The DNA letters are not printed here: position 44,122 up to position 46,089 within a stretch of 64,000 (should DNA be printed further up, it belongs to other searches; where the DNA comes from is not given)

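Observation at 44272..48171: Second acyl-CoA mutase large subunit with ICM-type substrate residue, in an operon with thiolase and SDR, lacking its own B12-binding subunit and chaperone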

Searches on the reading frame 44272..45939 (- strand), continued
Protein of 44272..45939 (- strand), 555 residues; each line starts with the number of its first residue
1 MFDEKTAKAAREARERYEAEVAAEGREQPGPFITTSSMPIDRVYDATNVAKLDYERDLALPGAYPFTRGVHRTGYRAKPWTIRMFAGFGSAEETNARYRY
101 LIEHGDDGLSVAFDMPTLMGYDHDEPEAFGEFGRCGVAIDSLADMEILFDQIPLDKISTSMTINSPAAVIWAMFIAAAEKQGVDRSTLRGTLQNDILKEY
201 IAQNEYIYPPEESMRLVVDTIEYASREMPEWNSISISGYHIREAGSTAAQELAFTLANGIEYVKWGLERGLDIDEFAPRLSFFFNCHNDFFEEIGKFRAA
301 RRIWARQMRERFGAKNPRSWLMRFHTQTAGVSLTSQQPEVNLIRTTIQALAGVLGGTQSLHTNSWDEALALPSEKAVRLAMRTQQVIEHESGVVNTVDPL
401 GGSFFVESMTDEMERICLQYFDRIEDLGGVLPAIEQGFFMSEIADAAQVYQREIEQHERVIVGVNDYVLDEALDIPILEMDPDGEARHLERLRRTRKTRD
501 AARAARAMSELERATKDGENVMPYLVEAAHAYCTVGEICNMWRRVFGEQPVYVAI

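Call 41: search_dna_similar(query=window:44272-45939:-, collection=plasmids, mode=protein, max_rows=60, max_evalue=1e-50)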
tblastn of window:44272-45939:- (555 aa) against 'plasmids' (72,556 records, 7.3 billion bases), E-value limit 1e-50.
Records with a match: 427; places in all: 457; records where one place covers at least 80% of the query: 207.
Best place of each record, by identity: <60% 427.
By first word of the organism name: Rhizobium 129; Sinorhizobium 97; Burkholderia 38; Streptomyces 14; Azospirillum 14; Sphingobium 14; Ensifer 9; Paraburkholderia 9; Shinella 8; Natrinema 7; and 55 more.
By predicted mobility (MOB-suite, as given by PLSDB): non-mobilizable 250; conjugative 102; mobilizable 75.
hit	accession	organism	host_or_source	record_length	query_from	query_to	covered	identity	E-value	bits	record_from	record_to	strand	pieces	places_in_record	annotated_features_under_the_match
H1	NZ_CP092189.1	Deinococcus sp. KNUC1210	Setaria viridis,cell ...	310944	32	548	93%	58.4%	0e+0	582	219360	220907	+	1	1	methylmalonyl-CoA mutase family protein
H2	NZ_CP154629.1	Acetoanaerobium noterae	cell culture,Sludge of a digestion ...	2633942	32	548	93%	57.6%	0e+0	617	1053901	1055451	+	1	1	none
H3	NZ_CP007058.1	Halostagnicola larsenii XH-48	-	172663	32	547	93%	56.7%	8e-174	552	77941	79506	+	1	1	methylmalonyl-CoA mutase family protein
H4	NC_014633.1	Ilyobacter polytropus DSM 2926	marine mud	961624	32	548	93%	56.5%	0e+0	589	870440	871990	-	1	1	methylmalonyl-CoA mutase family protein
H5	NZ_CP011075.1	Brevibacillus laterosporus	Oryza sativa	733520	32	548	93%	56.5%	3e-174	553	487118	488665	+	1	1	methylmalonyl-CoA mutase family protein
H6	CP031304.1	Natrinema thermotolerans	Cell culture,Korean salt-fermented food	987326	40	550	92%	57.1%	1e-178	565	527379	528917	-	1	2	none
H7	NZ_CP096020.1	Halocatena salina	cell culture,sediment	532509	32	553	94%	55.6%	2e-166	531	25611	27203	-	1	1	methylmalonyl-CoA mutase family protein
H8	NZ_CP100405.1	Haloarcula marina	cell culture,sediment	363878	32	547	93%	56.1%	5e-168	535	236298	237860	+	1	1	methylmalonyl-CoA mutase family protein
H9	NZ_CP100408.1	Haloarcula marina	cell culture,sediment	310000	32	547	93%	56.1%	5e-168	535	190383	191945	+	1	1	methylmalonyl-CoA mutase family protein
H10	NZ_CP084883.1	Natrinema zhouii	pure culture,Salt mine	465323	32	547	93%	55.7%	4e-174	553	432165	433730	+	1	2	methylmalonyl-CoA mutase family protein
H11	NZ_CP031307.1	Natronorubrum bangense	Cell culture,The Bange salt-alkaline ...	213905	32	547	93%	55.7%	3e-171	545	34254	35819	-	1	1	methylmalonyl-CoA mutase family protein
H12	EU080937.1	haloarchaeon TuA4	-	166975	32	547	93%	55.7%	1e-164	525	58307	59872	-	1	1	record has no annotation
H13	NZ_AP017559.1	Halopenitus persicus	-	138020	35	548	93%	55.8%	1e-180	572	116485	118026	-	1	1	methylmalonyl-CoA mutase family protein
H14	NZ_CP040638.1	Natrinema pallidum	Salt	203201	32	547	93%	55.6%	3e-164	524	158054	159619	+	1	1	methylmalonyl-CoA mutase family protein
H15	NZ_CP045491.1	Natronorubrum aibiense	single cell,Xinjiang Aibi Salt Lake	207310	32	547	93%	55.4%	8e-171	543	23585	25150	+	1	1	methylmalonyl-CoA mutase family protein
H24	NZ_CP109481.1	Streptomyces sp. NBC_01450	-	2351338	36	550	93%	54.5%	2e-167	534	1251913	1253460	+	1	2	none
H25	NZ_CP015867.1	Streptomyces parvulus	-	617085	34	547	93%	54.3%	3e-168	536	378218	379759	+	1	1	methylmalonyl-CoA mutase family protein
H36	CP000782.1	Xanthobacter autotrophicus Py2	-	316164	32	552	94%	49.8%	4e-148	478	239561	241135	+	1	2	methylmalonyl-CoA mutase, large subunit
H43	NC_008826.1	Methylibium petroleiphilum PM1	-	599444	32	552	94%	49.2%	2e-147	476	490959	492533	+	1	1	methylmalonyl-CoA mutase family protein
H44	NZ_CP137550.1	Streptomyces sp. N50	Selaginella tamariscina,cell ...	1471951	34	551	93%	49.2%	1e-144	468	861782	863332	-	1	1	record has no annotation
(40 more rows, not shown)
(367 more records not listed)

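Call 42: get_annotated_region(hit=H36, flank=8000)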
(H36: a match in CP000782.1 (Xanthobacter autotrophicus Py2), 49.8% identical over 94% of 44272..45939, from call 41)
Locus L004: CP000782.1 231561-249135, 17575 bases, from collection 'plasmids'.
description: Xanthobacter autotrophicus Py2 plasmid pXAUT01, complete sequence
organism: Xanthobacter autotrophicus Py2 (NCBI taxid 78245)
taxonomy: Bacteria; Pseudomonadota; Alphaproteobacteria; Hyphomicrobiales; Xanthobacteraceae; Xanthobacter; Xanthobacter autotrophicus; Xanthobacter autotrophicus Py2
host: -; source: -; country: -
typing (MOB-suite, as given by PLSDB): conjugative; replicon rep_cluster_649; relaxase MOBQ; mating-pair formation MPF_T
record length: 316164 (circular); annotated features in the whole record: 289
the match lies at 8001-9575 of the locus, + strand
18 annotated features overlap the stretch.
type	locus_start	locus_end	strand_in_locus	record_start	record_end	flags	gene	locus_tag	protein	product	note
CDS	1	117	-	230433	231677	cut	-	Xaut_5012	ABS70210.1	conserved hypothetical protein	-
CDS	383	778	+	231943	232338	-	-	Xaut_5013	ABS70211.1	transposase IS3/IS911 family protein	-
CDS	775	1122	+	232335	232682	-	-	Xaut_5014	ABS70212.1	IS66 Orf2 family protein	-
CDS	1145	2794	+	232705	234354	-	-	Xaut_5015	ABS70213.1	transposase IS66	-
CDS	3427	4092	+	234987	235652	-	-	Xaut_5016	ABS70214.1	hypothetical protein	-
CDS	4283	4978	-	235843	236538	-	-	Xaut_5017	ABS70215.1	transcriptional regulator, GntR family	-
CDS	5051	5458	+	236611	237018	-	-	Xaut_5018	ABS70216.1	cobalamin B12-binding domain protein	-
CDS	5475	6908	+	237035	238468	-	-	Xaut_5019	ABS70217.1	Phenylacetate--CoA ligase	-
CDS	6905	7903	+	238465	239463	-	-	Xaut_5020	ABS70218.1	LAO/AO transport system ATPase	-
CDS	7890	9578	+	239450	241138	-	-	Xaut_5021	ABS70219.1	methylmalonyl-CoA mutase, large subunit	-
CDS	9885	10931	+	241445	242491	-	-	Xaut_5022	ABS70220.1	carbonic anhydrase/acetyltransferase isoleucine patch superfamily-like protein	-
CDS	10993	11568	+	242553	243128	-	-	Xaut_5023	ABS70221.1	ATP--cobalamin adenosyltransferase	-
CDS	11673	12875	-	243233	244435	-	-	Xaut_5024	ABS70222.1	extracellular ligand-binding receptor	-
CDS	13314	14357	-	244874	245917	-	-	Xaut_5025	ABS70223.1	aminotransferase class I and II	-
CDS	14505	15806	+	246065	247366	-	-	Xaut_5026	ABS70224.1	transposase-like protein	-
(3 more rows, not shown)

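Call 43: get_annotated_region(hit=H25, flank=8000)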
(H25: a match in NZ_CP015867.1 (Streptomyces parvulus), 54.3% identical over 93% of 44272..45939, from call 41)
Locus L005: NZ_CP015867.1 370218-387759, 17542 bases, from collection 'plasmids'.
description: Streptomyces parvulus strain 2297 plasmid pSPA1, complete sequence
organism: Streptomyces parvulus (NCBI taxid 146923)
taxonomy: Bacteria; Actinomycetota; Actinomycetes; Kitasatosporales; Streptomycetaceae; Streptomyces; Streptomyces parvulus
host: -; source: -; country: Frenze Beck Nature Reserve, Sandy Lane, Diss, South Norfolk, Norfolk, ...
typing (MOB-suite, as given by PLSDB): non-mobilizable
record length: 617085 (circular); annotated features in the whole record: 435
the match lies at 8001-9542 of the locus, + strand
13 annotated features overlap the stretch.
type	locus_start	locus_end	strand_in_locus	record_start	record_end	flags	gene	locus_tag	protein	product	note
CDS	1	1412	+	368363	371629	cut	-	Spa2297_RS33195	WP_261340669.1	AMP-binding protein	-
CDS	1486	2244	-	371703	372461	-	-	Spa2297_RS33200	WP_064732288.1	alpha/beta fold hydrolase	-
CDS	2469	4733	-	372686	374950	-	-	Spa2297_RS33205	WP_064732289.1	MMPL family transporter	-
CDS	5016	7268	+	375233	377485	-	-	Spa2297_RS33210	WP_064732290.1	helix-turn-helix domain-containing protein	-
CDS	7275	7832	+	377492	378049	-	-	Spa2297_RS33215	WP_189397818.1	XRE family transcriptional regulator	-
CDS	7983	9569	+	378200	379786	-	-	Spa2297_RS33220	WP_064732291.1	methylmalonyl-CoA mutase family protein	-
CDS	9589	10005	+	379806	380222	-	-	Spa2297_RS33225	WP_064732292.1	cobalamin B12-binding domain-containing protein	-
CDS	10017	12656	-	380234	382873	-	-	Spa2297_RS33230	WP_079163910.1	DEAD/DEAH box helicase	-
CDS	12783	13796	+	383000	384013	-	-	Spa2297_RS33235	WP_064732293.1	YihY/virulence factor BrkB family protein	-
CDS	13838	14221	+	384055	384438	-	-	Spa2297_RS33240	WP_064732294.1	hypothetical protein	-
CDS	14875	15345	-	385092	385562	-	-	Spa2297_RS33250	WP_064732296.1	hemerythrin domain-containing protein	-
CDS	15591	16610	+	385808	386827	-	-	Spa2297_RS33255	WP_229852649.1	urea transporter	-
CDS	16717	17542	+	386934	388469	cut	-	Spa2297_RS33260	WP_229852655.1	WD40 repeat domain-containing protein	-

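Call 44: get_annotated_region(hit=H1, flank=8000)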
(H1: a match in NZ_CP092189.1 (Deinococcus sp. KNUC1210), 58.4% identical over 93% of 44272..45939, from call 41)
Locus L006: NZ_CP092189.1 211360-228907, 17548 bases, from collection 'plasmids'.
description: Deinococcus sp. KNUC1210 plasmid unnamed3, complete sequence
organism: Deinococcus sp. KNUC1210 (NCBI taxid 2917691)
taxonomy: Bacteria; Deinococcota; Deinococci; Deinococcales; Deinococcaceae; Deinococcus; Deinococcus sp. KNUC1210
host: -; source: Setaria viridis,cell culture,rhizospheric soil; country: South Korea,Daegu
typing (MOB-suite, as given by PLSDB): non-mobilizable
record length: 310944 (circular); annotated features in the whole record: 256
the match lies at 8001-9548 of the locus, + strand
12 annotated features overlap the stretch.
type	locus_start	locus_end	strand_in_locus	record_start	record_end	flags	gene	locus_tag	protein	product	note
CDS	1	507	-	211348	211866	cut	-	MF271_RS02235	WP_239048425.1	tail fiber protein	-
CDS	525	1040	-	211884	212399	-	-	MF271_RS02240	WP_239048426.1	tail fiber protein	-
CDS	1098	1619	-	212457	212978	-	-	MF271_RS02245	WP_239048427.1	tail fiber protein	-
CDS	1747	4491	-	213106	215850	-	-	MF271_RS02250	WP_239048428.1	VcbS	-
CDS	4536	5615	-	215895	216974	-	-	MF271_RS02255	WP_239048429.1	hypothetical protein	-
CDS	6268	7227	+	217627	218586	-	meaB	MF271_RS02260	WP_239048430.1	methylmalonyl Co-A mutase-associated GTPase MeaB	GO:1903826 - L-arginine transmembrane transport [Evidence IEA]; GO:0015819 - lysine transport [Evidence IEA]; ...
CDS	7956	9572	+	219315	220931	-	-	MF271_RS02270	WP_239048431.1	methylmalonyl-CoA mutase family protein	-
CDS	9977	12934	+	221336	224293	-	-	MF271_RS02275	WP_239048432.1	hypothetical protein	-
CDS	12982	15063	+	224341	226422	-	-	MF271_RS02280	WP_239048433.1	hypothetical protein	-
CDS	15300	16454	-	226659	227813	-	-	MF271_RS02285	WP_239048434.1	acyl-CoA dehydrogenase family protein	-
CDS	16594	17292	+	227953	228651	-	-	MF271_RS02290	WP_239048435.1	ATP-binding cassette domain-containing protein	-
CDS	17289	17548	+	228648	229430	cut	fetB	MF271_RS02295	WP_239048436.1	iron export ABC transporter permease subunit FetB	-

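Call 46: get_annotated_region(hit=H43, flank=6000)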
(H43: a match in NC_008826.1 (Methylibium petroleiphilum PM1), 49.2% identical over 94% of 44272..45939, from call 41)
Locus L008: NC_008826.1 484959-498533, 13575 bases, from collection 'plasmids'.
description: Methylibium petroleiphilum PM1 plasmid RPME01, complete sequence
organism: Methylibium petroleiphilum PM1 (NCBI taxid 420662)
taxonomy: Bacteria; Pseudomonadota; Betaproteobacteria; Burkholderiales; Sphaerotilaceae; Methylibium; Methylibium petroleiphilum; Methylibium petroleiphilum PM1
host: -; source: -; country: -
typing (MOB-suite, as given by PLSDB): conjugative; relaxase MOBP; mating-pair formation MPF_F
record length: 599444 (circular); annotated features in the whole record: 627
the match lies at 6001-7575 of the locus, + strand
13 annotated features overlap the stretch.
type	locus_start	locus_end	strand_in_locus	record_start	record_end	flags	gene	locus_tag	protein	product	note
CDS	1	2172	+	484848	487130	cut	-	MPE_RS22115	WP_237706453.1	helix-turn-helix domain-containing protein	-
CDS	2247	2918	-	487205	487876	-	-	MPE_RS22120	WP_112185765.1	GntR family transcriptional regulator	-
CDS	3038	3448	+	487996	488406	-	-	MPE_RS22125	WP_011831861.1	cobalamin B12-binding domain-containing protein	-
CDS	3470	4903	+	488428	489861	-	-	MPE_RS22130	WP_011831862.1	AMP-binding protein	-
CDS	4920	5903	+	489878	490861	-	meaB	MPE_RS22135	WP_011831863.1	methylmalonyl Co-A mutase-associated GTPase MeaB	GO:1903826 - L-arginine transmembrane transport [Evidence IEA]; GO:0015819 - lysine transport [Evidence IEA]; ...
CDS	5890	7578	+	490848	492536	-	-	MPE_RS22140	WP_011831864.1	methylmalonyl-CoA mutase family protein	-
CDS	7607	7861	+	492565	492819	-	-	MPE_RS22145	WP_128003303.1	hypothetical protein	-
CDS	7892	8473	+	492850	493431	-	-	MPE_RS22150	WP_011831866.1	cob(I)yrinic acid a,c-diamide adenosyltransferase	GO:0009236 - cobalamin biosynthetic process [Evidence IEA]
CDS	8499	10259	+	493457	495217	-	-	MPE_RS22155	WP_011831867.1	thiamine pyrophosphate-binding protein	-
CDS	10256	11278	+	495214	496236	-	-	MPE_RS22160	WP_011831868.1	gamma carbonic anhydrase family protein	-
CDS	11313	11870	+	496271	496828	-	-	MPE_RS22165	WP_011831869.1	cob(I)yrinic acid a,c-diamide adenosyltransferase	GO:0009236 - cobalamin biosynthetic process [Evidence IEA]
CDS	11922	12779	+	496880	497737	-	-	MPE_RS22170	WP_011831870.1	3-hydroxybutyryl-CoA dehydrogenase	GO:0006631 - fatty acid metabolic process [Evidence IEA]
CDS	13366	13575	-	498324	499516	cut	-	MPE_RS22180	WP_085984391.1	IS3-like element ISMpe1 family transposase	-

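Call 49: get_annotated_region(hit=H44, flank=6000)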
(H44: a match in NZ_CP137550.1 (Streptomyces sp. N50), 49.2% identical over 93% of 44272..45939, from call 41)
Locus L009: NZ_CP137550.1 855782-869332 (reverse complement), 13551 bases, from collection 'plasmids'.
description: Streptomyces sp. N50 plasmid unnamed, complete sequence
organism: Streptomyces sp. N50 (NCBI taxid 3081765)
taxonomy: Bacteria; Actinomycetota; Actinomycetes; Kitasatosporales; Streptomycetaceae; Streptomyces; Streptomyces sp. N50
host: -; source: Selaginella tamariscina,cell culture,mountain; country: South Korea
typing (MOB-suite, as given by PLSDB): non-mobilizable
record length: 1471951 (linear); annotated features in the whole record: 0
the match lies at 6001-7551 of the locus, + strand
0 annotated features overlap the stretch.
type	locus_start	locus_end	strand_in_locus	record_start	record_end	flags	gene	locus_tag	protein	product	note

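Call 50: get_annotated_region(hit=H24, flank=6000)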
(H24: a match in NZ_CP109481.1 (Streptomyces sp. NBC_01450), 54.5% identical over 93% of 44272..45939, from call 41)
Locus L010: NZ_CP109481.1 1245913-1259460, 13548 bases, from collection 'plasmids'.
description: Streptomyces sp. NBC_01450 plasmid unnamed1, complete sequence
organism: Streptomyces sp. NBC_01450 (NCBI taxid 2903871)
taxonomy: Bacteria; Actinomycetota; Actinomycetes; Kitasatosporales; Streptomycetaceae; Streptomyces; Streptomyces sp. NBC 01450
host: -; source: -; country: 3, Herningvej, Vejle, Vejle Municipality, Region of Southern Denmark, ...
typing (MOB-suite, as given by PLSDB): mobilizable; replicon rep_cluster_1879,rep_cluster_1910,rep_cluster_43; relaxase MOBP,MOBP
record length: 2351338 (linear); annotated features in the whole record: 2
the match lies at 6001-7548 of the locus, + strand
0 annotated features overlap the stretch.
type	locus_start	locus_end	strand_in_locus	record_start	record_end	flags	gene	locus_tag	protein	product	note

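Call 51: get_annotated_region(hit=H2, flank=8000)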
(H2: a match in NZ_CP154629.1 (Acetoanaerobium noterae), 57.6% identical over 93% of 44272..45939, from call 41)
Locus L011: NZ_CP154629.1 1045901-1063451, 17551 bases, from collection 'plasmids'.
description: Acetoanaerobium noterae strain DSL2 plasmid pTPELB2, complete sequence
organism: Acetoanaerobium noterae (NCBI taxid 745369)
taxonomy: Bacteria; Bacillota; Clostridia; Peptostreptococcales; Filifactoraceae; Acetoanaerobium; Acetoanaerobium noterae
host: -; source: cell culture,Sludge of a digestion tower of a wastewater treatment plant; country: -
typing (MOB-suite, as given by PLSDB): non-mobilizable
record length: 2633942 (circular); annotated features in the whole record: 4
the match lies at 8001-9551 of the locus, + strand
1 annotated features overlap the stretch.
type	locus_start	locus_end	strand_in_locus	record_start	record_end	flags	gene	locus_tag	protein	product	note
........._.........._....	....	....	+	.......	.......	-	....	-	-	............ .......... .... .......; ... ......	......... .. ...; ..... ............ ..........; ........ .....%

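Call 56: find_related_loci(query=window:44272-45939:-, collection=genome_contigs, flank=10000)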
Query window:44272-45939:- (555 aa) in genome_contigs; peptide patterns used: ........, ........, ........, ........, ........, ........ (x = any residue, [..] = any of these).
599 stretches matched a pattern (row limit reached: there are more); 571 encode a relative of the query (tblastn E <= 1e-3); the best 80 are kept; 80 distinct loci.
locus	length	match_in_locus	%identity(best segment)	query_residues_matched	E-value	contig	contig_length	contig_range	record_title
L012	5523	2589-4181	85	25-555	0e+0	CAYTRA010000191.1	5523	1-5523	MAG TPA_asm: uncultured Dehalococcoidaceae bacterium isolate SRP263527_co1_137 genome assembly, contig: NODE_13520_lengt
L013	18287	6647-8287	77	9-555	0e+0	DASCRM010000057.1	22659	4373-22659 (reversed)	MAG TPA_asm: Dehalococcoidia bacterium isolate Fu_MAG_94 c_000000967627, whole genome shotgun sequence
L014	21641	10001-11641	71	10-555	0e+0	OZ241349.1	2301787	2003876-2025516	MAG: Tepidiformaceae bacterium isolate 24c2e831-c13e-4cf7-961c-65099489c870 genome assembly, chromosome: 1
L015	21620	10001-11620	72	10-548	0e+0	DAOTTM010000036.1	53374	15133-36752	MAG TPA_asm: Dehalococcoidia bacterium isolate F11_11 k119_3711873, whole genome shotgun sequence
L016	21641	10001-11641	72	10-555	0e+0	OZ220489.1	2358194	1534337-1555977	MAG: Tepidiformaceae bacterium isolate fe7a5560-ebd3-4005-b60b-c4614588a40b genome assembly, chromosome: 1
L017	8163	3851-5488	72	1-548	0e+0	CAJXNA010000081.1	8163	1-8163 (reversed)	MAG TPA_asm: uncultured Chloroflexi bacterium isolate SRR5189789_bin.6_MetaBAT_v2.12.1_MAG genome assembly, contig: NODE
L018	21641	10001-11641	72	10-555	0e+0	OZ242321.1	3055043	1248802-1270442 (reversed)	MAG: Tepidiformaceae bacterium isolate 949ddbba-843b-4032-93c1-215a6ae00154 genome assembly, chromosome: 1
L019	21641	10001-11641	72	10-555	0e+0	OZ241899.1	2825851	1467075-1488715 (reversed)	MAG: Tepidiformaceae bacterium isolate c9a9f409-4cb1-47eb-be30-a14a2e3373b4 genome assembly, chromosome: 1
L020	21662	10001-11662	71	3-555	0e+0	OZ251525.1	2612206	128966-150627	MAG: Tepidiformaceae bacterium isolate 9c01956a-b94f-4344-a16a-2f1c3786ae56 genome assembly, chromosome: 1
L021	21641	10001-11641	72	10-555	0e+0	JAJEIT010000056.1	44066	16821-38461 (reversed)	MAG: Dehalococcoidia bacterium isolate p16x63bins.9 k141_702937, whole genome shotgun sequence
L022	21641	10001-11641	71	10-555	0e+0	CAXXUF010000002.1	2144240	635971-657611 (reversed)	MAG: Tepidiformaceae bacterium isolate 318f1ce1-8287-4d5d-81f3-8079518f2b7d genome assembly, contig: contig_2, whole gen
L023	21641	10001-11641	72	10-555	0e+0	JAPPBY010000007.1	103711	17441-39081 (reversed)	MAG: Chloroflexota bacterium isolate IRC3_bin_22 NODE_125_length_103711_cov_35.8716, whole genome shotgun sequence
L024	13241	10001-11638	72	1-548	0e+0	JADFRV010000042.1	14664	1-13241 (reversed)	MAG: Chloroflexota bacterium isolate B8D1T2 B8D1T2_NODE969, whole genome shotgun sequence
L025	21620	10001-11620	72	10-548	0e+0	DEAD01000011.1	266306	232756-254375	MAG TPA_asm: Dehalococcoidia bacterium UBA2991 UBA2991_contig_4507, whole genome shotgun sequence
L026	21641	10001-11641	71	10-555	0e+0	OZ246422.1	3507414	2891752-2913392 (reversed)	MAG: Tepidiformaceae bacterium isolate 363e1592-b2ce-4993-ab96-5155cae3cb33 genome assembly, chromosome: 1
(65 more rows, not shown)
